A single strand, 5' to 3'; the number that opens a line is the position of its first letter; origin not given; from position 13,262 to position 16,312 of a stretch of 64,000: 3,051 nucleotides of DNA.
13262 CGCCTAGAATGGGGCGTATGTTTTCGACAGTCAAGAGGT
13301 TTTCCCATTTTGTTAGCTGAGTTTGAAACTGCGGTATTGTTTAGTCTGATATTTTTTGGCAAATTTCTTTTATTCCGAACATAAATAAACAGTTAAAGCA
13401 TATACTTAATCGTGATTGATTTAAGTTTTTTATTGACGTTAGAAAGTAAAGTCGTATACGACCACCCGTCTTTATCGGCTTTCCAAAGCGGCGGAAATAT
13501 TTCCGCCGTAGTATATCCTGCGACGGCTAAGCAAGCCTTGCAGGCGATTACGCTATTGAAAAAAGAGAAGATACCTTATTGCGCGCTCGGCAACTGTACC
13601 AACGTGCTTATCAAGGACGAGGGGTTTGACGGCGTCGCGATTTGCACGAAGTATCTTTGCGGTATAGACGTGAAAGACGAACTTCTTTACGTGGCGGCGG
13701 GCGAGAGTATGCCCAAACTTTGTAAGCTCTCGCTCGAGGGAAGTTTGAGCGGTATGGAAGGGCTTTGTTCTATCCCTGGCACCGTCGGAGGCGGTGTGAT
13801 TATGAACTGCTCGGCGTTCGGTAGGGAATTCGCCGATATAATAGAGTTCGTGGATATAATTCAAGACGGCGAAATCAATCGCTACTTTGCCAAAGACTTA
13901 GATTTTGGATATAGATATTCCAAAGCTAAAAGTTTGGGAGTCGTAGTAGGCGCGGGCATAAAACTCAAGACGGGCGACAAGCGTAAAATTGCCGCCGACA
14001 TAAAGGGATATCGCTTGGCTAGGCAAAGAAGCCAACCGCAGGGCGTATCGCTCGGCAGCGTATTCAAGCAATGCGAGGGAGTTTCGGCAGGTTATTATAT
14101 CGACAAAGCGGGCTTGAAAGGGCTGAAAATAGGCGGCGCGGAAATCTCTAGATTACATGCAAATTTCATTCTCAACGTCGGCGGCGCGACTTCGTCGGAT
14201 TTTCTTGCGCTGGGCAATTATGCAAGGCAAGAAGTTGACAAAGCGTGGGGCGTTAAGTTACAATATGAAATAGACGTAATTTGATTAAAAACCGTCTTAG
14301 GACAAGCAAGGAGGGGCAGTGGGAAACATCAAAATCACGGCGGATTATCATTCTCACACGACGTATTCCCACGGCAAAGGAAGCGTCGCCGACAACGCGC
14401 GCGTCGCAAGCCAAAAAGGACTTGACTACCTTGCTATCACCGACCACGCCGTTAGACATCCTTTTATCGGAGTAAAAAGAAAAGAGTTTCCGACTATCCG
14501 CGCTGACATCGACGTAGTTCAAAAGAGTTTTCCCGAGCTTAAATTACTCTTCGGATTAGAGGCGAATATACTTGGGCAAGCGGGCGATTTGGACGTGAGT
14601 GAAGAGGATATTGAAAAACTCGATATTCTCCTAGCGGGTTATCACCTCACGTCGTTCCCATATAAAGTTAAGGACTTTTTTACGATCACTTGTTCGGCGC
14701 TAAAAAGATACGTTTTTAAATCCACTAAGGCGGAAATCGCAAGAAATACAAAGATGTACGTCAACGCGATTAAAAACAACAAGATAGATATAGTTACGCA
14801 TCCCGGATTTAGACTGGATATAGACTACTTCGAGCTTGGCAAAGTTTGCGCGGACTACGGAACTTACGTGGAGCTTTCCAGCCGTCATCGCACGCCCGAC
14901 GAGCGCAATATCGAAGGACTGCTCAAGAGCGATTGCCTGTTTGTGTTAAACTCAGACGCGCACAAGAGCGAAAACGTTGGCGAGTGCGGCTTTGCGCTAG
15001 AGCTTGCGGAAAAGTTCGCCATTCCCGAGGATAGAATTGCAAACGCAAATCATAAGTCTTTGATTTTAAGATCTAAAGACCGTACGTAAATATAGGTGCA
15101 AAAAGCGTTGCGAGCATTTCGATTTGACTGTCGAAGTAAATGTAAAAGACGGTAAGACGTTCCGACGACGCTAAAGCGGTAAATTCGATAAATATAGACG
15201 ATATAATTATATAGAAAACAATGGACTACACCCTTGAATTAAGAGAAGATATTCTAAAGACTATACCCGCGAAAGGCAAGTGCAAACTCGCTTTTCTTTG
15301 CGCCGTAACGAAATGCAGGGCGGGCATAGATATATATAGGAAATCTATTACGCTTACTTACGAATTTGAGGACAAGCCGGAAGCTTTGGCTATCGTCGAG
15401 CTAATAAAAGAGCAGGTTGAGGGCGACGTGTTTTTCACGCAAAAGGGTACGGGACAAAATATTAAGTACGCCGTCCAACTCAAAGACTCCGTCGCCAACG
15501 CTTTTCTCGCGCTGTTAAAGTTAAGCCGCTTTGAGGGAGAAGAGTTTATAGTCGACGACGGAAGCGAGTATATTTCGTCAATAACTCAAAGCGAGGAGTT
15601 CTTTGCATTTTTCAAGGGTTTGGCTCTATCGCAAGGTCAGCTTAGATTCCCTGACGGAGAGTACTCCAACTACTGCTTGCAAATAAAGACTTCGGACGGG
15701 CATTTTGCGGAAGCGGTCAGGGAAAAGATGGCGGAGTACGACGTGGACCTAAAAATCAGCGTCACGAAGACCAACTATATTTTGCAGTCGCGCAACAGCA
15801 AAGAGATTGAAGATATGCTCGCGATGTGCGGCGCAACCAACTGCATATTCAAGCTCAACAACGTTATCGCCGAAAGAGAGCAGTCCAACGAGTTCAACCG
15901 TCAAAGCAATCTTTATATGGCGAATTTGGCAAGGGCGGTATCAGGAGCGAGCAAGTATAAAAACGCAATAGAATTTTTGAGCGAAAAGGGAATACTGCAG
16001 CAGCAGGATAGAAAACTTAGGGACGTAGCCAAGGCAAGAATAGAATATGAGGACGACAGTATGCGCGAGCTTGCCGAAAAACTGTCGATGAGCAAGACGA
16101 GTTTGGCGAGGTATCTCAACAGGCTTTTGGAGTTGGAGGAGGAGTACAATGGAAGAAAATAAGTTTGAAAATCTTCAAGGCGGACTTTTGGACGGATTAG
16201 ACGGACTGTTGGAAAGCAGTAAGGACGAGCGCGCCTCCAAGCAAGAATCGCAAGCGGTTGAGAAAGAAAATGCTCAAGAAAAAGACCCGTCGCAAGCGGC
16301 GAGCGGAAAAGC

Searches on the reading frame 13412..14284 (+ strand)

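Call 90: search_protein_families(library=pfam, proteins=[window:13412-14284:+], max_evalue=0.00001)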
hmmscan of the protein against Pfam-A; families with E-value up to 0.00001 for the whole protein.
window:13412-14284:+ (290 aa): 2 families
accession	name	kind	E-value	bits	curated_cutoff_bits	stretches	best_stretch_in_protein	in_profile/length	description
PF02873.21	MurB_C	-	2e-25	89.3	27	1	193-290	2-99/99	UDP-N-acetylenolpyruvoylglucosamine reductase, C-terminal domain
PF01565.28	FAD_binding_4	-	6.1e-15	55.6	26.4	1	31-150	2-129/139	FAD binding domain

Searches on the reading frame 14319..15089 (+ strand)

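Call 90: search_protein_families(library=pfam, proteins=[window:14319-15089:+], max_evalue=0.00001)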
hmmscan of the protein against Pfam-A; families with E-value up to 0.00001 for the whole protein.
window:14319-15089:+ (256 aa): 1 family
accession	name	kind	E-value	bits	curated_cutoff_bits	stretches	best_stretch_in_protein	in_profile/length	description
PF02811.25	PHP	-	4.1e-09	37.4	26.4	1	9-133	1-71/164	PHP domain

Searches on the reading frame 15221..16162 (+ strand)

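Call 90: search_protein_families(library=pfam, proteins=[window:15221-16162:+], max_evalue=0.00001)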
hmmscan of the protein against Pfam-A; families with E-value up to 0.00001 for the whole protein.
window:15221-16162:+ (313 aa): 2 families
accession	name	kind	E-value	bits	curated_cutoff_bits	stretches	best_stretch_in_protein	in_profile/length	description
PF02650.20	HTH_WhiA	-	7e-15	55.7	27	1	226-305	2-83/84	WhiA C-terminal HTH domain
PF14527.11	LAGLIDADG_WhiA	-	4.3e-13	49.6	23.2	1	129-220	3-91/93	WhiA LAGLIDADG-like domain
